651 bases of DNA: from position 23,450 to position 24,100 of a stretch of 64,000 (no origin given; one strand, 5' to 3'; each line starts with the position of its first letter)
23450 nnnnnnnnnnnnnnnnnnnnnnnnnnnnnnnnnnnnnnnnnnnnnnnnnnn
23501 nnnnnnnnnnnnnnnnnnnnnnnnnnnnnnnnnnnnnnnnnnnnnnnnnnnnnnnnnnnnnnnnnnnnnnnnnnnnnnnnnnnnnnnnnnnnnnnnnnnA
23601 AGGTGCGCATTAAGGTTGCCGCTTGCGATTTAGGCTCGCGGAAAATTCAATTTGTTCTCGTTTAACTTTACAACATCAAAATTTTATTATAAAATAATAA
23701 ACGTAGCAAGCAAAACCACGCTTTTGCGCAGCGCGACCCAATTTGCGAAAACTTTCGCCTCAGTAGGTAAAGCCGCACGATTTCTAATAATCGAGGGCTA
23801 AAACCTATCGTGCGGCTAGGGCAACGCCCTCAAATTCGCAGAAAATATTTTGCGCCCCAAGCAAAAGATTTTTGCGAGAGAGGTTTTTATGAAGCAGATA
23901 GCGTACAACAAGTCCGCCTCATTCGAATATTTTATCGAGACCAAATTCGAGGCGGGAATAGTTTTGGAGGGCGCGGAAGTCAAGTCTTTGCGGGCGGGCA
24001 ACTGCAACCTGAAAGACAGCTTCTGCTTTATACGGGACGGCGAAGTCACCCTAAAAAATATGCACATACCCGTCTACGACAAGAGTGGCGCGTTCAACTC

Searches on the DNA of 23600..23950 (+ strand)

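Call 15: search_rna_families(source=window, start=23600, end=23950, threshold=evalue, max_evalue=10)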
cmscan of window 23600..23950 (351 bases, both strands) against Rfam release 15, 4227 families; matches with E-value up to 10: 3.
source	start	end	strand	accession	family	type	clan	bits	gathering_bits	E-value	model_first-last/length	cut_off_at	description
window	23794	23829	+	RF01101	TLS-PK6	Cis-reg;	-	17.1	44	0.62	1-40/40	no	Pseudoknot of tRNA-like structure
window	23628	23682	-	RF00536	snoMe28S-Cm3227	Gene; snRNA; snoRNA; CD-box;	-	17.1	43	6.7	1-82/82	no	Small nucleolar RNA Me28S-Cm3227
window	23786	23890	+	RF04315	manA-II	Cis-reg;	-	15.4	100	3.5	1-147/147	no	manA_II ncRNA motif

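Call 42: build_rna_model(alignment_id=A4)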
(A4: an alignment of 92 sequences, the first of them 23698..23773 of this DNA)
Model R1 built from alignment A4 (92 sequences, 83 columns); structure: RNAalifold consensus.
model positions 76; base pairs 14; branch points 2; effective number of sequences 3.55; information 0.743 bits per position. Calibrated on 0.2 Mb of random sequence (short: E-values are rough).
structure used (alignment columns):
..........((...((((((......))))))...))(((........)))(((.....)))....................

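Call 43: search_with_rna_model(model_id=R1, source=window, max_evalue=1, filters=off)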
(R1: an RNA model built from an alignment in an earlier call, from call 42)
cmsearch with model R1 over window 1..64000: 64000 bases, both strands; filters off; matches with E-value up to 1: 29.
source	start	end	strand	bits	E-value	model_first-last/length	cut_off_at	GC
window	23698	23773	+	92.9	8.6e-30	1-76/76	no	0.49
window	8671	8746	-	91.6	2.3e-29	1-76/76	no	0.54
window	5962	6037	-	90.1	7.5e-29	1-76/76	no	0.57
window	4539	4615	+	75.4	7.9e-24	1-76/76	no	0.55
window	2642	2717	+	56.2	2.8e-17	1-76/76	no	0.45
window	4527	4582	-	17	0.00072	1-76/76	no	0.45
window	6008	6025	+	12.4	0.026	13-30/76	no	0.5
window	8717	8734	+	11.5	0.052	13-30/76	no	0.56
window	34905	34973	-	10.5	0.12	1-76/76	no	0.41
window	56431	56490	+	10.4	0.13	1-76/76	no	0.68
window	18763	18833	-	10.3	0.14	1-76/76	no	0.58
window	38318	38379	+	9.8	0.2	1-76/76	no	0.53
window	40701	40762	+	9.6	0.24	1-76/76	no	0.53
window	61637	61704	+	9.4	0.28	1-76/76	no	0.43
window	49776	49838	+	9.3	0.29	1-76/76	no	0.43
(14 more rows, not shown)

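Call 45: search_with_rna_model(model_id=R1, sources=[L001, L002, L003, L004, L005, L006, L007, L008, L009, L010, L011, L012, L013, L014, L015, L016, L017, L018, L019, L020, L021, L022, L023, L024, L025, L026, L027, L028, L029, L030, L031, L032, L033, L035, L036, L037, L038, L039, L040, L041, L042, L043, L044, L045, L046, L047, L048, L049, L050, L051, L052, L053, L054, L055, L056, L057, L058, L059, L060, L061, L062, L063, L064, L065, L066, L067, L068, L069, L070, L071, L072, L073, L074, L075, L076, L077, L078, L079, L080, L081, L082, L083, L084, L085, L086, L088, L089, L090, L091, L092, L093, L094, L095, L096, L098, L099, L100, L101, L102], max_evalue=0.001)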
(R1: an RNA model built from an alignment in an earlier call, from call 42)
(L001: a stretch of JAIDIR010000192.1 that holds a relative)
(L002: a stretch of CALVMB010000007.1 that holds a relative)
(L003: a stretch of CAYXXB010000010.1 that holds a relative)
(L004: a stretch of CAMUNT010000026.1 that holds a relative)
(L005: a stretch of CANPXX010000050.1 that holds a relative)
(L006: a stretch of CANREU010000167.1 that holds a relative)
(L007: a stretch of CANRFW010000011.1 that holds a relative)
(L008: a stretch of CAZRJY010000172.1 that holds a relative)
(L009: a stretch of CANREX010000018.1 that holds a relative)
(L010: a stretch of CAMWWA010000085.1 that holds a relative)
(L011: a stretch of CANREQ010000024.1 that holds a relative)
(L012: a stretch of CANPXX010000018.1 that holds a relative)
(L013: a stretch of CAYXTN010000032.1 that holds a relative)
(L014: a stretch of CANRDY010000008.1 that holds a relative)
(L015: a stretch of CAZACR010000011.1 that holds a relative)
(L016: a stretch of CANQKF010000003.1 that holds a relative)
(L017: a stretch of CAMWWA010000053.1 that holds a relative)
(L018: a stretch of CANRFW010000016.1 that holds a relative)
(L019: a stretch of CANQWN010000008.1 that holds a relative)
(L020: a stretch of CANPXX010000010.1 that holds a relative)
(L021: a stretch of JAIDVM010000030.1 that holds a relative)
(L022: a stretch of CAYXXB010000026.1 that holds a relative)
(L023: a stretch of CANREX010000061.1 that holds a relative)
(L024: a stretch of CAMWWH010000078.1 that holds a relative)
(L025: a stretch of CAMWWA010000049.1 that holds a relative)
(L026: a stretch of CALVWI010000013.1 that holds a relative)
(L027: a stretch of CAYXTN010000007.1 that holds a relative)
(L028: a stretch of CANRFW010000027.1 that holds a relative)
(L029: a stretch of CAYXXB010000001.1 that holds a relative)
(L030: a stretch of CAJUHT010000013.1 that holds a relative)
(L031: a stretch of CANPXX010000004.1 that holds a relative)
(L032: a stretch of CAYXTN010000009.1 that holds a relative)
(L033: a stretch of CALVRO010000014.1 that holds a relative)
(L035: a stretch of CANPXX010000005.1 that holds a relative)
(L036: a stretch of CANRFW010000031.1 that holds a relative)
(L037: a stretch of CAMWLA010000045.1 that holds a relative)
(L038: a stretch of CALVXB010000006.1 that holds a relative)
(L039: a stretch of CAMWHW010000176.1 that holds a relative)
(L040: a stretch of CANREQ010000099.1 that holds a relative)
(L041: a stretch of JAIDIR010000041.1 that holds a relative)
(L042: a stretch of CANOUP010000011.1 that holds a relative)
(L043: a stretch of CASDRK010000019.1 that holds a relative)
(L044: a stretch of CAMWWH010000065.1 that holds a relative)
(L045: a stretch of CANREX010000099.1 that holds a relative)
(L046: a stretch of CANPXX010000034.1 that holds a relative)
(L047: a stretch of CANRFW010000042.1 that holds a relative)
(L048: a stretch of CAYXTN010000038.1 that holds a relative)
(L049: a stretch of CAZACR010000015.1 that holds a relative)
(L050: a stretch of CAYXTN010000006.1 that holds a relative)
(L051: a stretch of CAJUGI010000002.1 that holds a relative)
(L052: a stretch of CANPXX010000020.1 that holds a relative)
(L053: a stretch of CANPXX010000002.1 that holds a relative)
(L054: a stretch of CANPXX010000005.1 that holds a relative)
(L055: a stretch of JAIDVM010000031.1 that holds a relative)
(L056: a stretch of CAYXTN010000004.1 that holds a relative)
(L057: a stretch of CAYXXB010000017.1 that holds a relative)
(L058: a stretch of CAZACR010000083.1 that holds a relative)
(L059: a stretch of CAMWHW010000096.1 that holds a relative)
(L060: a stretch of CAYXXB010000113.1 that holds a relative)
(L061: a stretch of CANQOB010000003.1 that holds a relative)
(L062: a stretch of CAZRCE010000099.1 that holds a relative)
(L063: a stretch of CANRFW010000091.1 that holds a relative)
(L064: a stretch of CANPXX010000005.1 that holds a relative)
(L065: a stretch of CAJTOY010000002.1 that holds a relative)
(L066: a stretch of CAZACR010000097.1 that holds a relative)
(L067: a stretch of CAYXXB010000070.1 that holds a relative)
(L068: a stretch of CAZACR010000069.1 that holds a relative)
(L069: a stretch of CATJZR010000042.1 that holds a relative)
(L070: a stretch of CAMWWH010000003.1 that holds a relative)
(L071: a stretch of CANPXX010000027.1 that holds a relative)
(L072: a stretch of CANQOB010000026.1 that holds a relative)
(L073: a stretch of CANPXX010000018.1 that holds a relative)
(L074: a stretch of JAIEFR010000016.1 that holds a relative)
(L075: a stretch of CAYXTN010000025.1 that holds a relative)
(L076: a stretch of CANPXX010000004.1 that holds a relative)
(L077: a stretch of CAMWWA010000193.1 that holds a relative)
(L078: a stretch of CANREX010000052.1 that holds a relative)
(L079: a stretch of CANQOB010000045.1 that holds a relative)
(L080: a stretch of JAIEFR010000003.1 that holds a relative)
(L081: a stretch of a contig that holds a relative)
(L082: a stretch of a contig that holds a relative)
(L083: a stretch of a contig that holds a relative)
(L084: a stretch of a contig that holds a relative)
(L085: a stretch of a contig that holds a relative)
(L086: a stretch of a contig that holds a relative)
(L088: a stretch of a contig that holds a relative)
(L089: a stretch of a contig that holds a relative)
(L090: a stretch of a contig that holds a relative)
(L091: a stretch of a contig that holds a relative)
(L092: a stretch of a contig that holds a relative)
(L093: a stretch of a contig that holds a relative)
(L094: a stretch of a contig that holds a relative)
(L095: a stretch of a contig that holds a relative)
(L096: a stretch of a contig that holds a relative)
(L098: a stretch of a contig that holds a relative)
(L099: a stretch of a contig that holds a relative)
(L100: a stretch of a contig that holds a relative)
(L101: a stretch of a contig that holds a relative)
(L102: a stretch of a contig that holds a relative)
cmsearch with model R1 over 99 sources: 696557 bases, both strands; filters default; matches with E-value up to 0.001: 123.
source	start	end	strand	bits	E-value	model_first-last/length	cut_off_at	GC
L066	4650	4725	+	95.7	1e-29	1-76/76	no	0.49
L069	4299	4374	-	95.3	1.4e-29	1-76/76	no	0.54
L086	6143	6218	+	94.4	2.8e-29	1-76/76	no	0.5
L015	1139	1214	-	94.1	3.7e-29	1-76/76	no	0.46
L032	7350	7425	-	93.7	4.8e-29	1-76/76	no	0.53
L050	6511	6586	+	93.7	4.8e-29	1-76/76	no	0.49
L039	1761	1836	+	93.1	8e-29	1-76/76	no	0.51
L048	723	798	-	92.5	1.2e-28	1-76/76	no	0.49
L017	802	877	-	92.3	1.4e-28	1-76/76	no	0.47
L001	4018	4093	-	92.3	1.4e-28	1-76/76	no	0.49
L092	1119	1194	-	92.3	1.5e-28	1-76/76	no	0.57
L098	4426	4501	-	92.2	1.6e-28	1-76/76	no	0.51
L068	3583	3658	-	92.2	1.6e-28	1-76/76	no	0.5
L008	573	648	-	92.1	1.8e-28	1-76/76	no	0.47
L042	4918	4993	-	91.9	2e-28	1-76/76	no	0.55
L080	1128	1203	-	91.7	2.5e-28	1-76/76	no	0.51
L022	6738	6813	+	91.6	2.6e-28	1-76/76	no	0.5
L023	3552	3627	+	91.4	3.1e-28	1-76/76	no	0.53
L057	5168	5243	-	91.2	3.4e-28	1-76/76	no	0.46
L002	1097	1172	+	91.2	3.5e-28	1-76/76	no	0.57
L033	2247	2322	-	91.2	3.6e-28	1-76/76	no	0.58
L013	1028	1103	-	90.9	4.4e-28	1-76/76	no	0.51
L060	2743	2818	+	90.9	4.5e-28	1-76/76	no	0.43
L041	2905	2980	-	90.9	4.6e-28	1-76/76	no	0.53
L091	430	505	+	90.8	4.7e-28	1-76/76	no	0.47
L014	7065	7140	-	90.7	5e-28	1-76/76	no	0.62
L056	6458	6533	+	90.5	5.9e-28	1-76/76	no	0.55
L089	943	1018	+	90.4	6.7e-28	1-76/76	no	0.53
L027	4326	4401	-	90.2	7.4e-28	1-76/76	no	0.51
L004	2592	2667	-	90.2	7.5e-28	1-76/76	no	0.53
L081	853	928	+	89.6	1.2e-27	1-76/76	no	0.53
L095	5221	5296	+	89.6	1.2e-27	1-76/76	no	0.55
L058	4586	4661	-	89.5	1.3e-27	1-76/76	no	0.54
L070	7660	7735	+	89.4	1.5e-27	1-76/76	no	0.49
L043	1541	1616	+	89.4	1.5e-27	1-76/76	no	0.58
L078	2461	2536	-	89.1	1.9e-27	1-76/76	no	0.53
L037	6166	6241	-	88.6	2.8e-27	1-76/76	no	0.55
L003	3988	4063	+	88.5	2.9e-27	1-76/76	no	0.55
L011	1474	1549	-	88.5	3.1e-27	1-76/76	no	0.49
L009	4662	4737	-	88.4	3.3e-27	1-76/76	no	0.5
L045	5241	5316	-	88.3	3.5e-27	1-76/76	no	0.5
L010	1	75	-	88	4.3e-27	1-76/76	no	0.48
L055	7733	7808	-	87.8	4.9e-27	1-76/76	no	0.57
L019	3454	3529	+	87.5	6.5e-27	1-76/76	no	0.54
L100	7018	7093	-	87.3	7.4e-27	1-76/76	no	0.49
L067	6850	6925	-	87.3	7.9e-27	1-76/76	no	0.45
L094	5002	5077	-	86.6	1.3e-26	1-76/76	no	0.51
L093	1901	1976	+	85.8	2.5e-26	1-76/76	no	0.57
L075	1872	1947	-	85.7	2.8e-26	1-76/76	no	0.51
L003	353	428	-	85.6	2.9e-26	1-76/76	no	0.55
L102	74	149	+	85.1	4.3e-26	1-76/76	no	0.59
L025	3318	3391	+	84.8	5.3e-26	1-76/76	no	0.49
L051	6185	6260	+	84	1e-25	1-76/76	no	0.58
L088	153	228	+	84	1e-25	1-76/76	no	0.58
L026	12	87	+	84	1e-25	1-76/76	no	0.51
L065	1699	1774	-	83.9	1.1e-25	1-76/76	no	0.57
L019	3651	3726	+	83.3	1.7e-25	1-76/76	no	0.54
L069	1817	1892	-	83.1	2e-25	1-76/76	no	0.46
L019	3258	3333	+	82.1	4.5e-25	1-76/76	no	0.55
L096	3513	3587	+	81.8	5.7e-25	1-76/76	no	0.53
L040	236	312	-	81.7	6.2e-25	1-76/76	no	0.68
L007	1550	1625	+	81.6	6.6e-25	1-76/76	no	0.58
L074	7198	7271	-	81.4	7.9e-25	1-76/76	no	0.47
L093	1708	1783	+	81.2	9.5e-25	1-76/76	no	0.57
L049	1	73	+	80.9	1.2e-24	4-76/76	5'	0.55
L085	1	67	+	80.6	1.5e-24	10-76/76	5'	0.6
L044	7933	8000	+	80.5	1.6e-24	1-68/76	3'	0.5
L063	2189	2264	+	80.3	1.8e-24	1-76/76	no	0.58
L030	3931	4006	+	80.3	1.9e-24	1-76/76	no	0.49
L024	2089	2165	+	79.4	3.9e-24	1-76/76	no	0.45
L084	7832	7907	-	79.1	4.9e-24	1-76/76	no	0.47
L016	4752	4827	-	78.2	9.5e-24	1-76/76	no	0.51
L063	2445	2520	+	77.6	1.6e-23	1-76/76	no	0.58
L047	1758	1833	+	77.4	1.9e-23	1-76/76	no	0.58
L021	7161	7238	+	77.2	2.1e-23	1-76/76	no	0.6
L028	4388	4463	+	76.1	5.1e-23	1-76/76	no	0.58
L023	446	521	+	75.8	6.4e-23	1-76/76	no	0.55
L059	2030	2106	+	75.5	8.1e-23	1-76/76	no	0.44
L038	4904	4978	-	74.7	1.5e-22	1-76/76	no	0.61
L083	7268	7341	+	74.6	1.7e-22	1-76/76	no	0.64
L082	1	60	-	73.3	4.6e-22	1-60/76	3'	0.43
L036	114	189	-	73.1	5.1e-22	1-76/76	no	0.55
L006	757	832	-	71.9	1.3e-21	1-76/76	no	0.54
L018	6903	6978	-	71.6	1.7e-21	1-76/76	no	0.58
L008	1782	1857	-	71.2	2.4e-21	1-76/76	no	0.51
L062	2402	2460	+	69.5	9e-21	1-61/76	3'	0.49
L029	1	58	-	68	3e-20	1-58/76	3'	0.53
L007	4022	4090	+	67.5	4.5e-20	1-76/76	no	0.55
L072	4626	4701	-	67.4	4.6e-20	1-76/76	no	0.61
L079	6771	6843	-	66.3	1.2e-19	1-76/76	no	0.55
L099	2283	2355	-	66.3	1.2e-19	1-76/76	no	0.55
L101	370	443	-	63.4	1.1e-18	1-76/76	no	0.51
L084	7044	7119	-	63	1.5e-18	1-76/76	no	0.51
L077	2702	2757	-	61.5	5e-18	21-76/76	5'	0.54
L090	198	270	+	60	1.6e-17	1-76/76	no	0.6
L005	3675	3751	-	59.5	2.3e-17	1-76/76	no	0.64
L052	6515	6591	+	59.3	2.7e-17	1-76/76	no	0.65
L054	3325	3401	+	59.3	2.7e-17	1-76/76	no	0.65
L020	2223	2299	-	59.1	3.3e-17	1-76/76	no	0.61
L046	5518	5594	+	57.8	9.1e-17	1-76/76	no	0.62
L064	6290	6366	-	57.7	9.5e-17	1-76/76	no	0.64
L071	3185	3261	-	57.7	9.5e-17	1-76/76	no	0.64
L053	5661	5737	+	55.4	5.9e-16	1-76/76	no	0.62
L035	1180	1256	+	54.9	9e-16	1-76/76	no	0.62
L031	1117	1193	+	54.9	9e-16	1-76/76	no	0.62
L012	6343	6419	+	54.7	1e-15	1-76/76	no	0.64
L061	5619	5690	+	54.4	1.3e-15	1-76/76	no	0.51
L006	2476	2552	-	53.8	2.1e-15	1-76/76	no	0.58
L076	4753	4829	-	53.7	2.2e-15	1-76/76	no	0.62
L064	6587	6663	-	53.5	2.6e-15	1-76/76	no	0.62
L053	4295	4371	+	52.8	4.6e-15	1-76/76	no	0.6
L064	1130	1206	-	51.9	9.1e-15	1-76/76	no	0.64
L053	4500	4576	+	48.5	1.3e-13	1-76/76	no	0.61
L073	7940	8000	-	42.1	2.1e-11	16-76/76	5'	0.64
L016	4555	4630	-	41.5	3.2e-11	1-76/76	no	0.53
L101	164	239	-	39.4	1.8e-10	1-76/76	no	0.57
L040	1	65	-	38.9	2.6e-10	1-67/76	3'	0.6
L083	7450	7528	+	38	5.1e-10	1-76/76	no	0.54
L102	3142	3214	+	35.8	2.8e-09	1-76/76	no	0.56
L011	1725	1782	-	34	1.2e-08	1-76/76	no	0.57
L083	6929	7007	+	33.4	2e-08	1-76/76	no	0.54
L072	4659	4742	+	20.2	0.00064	1-76/76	no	0.46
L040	269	322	+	19.9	0.0008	1-76/76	no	0.61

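Call 49: search_with_rna_model(model_id=R1, sources=[L103, L104, L105, L106, L107, L108, L109, L110, L111, L112, L113, L114, L115], max_evalue=0.01)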
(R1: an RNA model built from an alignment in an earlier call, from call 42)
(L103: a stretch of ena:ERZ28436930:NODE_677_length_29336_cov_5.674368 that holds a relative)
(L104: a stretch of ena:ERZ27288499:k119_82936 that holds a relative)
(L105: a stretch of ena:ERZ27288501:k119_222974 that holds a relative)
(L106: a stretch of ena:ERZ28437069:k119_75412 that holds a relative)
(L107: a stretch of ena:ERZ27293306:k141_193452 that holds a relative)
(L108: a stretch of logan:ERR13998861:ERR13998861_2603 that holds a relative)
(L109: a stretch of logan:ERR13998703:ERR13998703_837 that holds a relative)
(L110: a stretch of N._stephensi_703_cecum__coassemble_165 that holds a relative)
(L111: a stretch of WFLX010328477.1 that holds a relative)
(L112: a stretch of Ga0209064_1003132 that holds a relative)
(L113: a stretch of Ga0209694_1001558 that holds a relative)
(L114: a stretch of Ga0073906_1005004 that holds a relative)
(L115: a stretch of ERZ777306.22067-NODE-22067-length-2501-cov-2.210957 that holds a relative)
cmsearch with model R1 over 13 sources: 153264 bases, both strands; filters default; matches with E-value up to 0.01: 1.
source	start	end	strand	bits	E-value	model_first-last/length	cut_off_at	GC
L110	5822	5897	-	46.3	1.6e-13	1-76/76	no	0.47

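Call 70: build_rna_model(alignment_id=A7)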
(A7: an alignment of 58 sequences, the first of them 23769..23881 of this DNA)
Model R2 built from alignment A7 (58 sequences, 125 columns); structure: RNAalifold consensus.
model positions 113; base pairs 24; branch points 2; effective number of sequences 5.96; information 0.59 bits per position. Calibrated on 0.2 Mb of random sequence (short: E-values are rough).
structure used (alignment columns):
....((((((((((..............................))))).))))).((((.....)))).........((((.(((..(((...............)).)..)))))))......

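Call 71: search_with_rna_model(model_id=R2, source=window, max_evalue=1, filters=off)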
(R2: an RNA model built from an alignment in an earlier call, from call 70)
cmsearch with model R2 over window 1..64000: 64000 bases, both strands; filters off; matches with E-value up to 1: 8.
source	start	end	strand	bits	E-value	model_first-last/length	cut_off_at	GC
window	8563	8675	-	105.1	2e-21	1-113/113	no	0.48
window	23769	23881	+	102.5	7.5e-21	1-113/113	no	0.46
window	4611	4724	+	94.9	3.6e-19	1-113/113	no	0.39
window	5849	5965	-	83.6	1.1e-16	1-113/113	no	0.47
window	46826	46889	-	12.6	0.49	1-113/113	no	0.61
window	45923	46013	-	11.7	0.78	1-113/113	no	0.55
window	19870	19977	-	11.5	0.87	1-113/113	no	0.43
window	4675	4758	-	11.5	0.88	1-113/113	no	0.33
